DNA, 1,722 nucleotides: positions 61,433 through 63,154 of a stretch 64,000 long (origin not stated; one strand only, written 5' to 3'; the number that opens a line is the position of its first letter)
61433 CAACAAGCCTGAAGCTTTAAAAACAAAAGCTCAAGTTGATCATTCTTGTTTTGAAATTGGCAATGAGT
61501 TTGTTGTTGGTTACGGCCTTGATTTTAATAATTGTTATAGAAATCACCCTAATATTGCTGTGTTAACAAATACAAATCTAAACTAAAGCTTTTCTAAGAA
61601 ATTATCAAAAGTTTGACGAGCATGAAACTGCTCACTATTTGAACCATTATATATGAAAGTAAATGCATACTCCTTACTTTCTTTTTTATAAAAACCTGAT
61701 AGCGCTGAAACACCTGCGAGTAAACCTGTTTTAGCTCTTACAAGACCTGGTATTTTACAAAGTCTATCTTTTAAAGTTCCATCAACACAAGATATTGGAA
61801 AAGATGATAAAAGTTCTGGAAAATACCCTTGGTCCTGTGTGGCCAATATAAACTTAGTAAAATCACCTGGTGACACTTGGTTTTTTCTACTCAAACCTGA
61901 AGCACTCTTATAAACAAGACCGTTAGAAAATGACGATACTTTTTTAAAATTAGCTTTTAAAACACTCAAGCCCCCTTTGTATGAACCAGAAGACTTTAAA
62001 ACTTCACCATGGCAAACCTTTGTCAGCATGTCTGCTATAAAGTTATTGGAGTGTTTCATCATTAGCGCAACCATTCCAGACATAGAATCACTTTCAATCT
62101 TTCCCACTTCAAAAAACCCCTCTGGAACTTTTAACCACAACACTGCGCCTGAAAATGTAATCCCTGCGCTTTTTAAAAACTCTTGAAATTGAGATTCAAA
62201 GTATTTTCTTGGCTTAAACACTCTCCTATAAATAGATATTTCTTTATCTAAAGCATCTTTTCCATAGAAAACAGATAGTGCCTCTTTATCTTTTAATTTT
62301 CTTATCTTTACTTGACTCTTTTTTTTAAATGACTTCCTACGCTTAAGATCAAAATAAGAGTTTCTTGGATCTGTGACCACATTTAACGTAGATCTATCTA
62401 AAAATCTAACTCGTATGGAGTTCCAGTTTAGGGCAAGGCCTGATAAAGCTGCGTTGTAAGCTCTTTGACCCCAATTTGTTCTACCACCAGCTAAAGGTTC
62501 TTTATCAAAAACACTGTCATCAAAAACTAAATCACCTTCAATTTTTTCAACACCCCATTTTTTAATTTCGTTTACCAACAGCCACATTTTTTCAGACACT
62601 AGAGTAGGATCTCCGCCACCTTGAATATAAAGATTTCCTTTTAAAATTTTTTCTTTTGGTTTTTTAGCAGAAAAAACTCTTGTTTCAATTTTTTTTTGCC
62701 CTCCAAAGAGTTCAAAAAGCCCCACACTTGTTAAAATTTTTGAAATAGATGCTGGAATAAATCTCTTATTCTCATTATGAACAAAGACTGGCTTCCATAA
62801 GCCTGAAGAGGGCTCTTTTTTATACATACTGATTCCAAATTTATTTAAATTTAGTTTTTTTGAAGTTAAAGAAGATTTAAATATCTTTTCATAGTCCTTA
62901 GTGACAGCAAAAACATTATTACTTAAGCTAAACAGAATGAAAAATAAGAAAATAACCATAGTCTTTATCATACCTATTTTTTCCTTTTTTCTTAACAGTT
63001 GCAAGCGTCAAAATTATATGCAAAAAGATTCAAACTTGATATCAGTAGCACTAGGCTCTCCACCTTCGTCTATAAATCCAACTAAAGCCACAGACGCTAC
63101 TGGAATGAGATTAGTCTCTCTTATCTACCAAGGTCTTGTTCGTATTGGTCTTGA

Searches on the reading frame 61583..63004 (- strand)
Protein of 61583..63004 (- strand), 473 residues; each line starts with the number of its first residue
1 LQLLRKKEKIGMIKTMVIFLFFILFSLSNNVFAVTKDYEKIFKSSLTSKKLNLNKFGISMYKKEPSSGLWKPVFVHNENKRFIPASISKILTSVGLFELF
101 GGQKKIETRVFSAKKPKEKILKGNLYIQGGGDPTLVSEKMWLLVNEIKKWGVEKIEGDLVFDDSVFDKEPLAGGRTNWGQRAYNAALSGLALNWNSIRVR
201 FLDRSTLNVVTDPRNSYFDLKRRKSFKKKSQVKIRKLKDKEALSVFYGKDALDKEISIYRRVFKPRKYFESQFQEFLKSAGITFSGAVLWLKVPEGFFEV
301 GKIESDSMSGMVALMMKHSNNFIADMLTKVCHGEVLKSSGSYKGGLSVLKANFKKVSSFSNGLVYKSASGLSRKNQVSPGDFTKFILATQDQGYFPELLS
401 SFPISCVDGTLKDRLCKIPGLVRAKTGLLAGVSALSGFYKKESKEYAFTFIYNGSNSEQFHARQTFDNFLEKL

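Call 50: search_protein_families(library=ncbifam, proteins=[window:61583-63004:-], max_evalue=0.00001)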
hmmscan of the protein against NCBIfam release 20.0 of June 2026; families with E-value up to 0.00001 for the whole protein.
window:61583-63004:- (473 aa): 2 families
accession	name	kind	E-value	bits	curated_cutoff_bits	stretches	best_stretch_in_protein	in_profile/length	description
TIGR00666.1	PBP4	equivalog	1.6e-54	185.2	107.8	1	73-454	5-397/397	D-alanyl-D-alanine carboxypeptidase/D-alanyl-D-alanine endopeptidase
NF008322.0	PRK11113.1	equivalog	2.7e-40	138.3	527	2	262-451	248-442/477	serine-type D-Ala-D-Ala carboxypeptidase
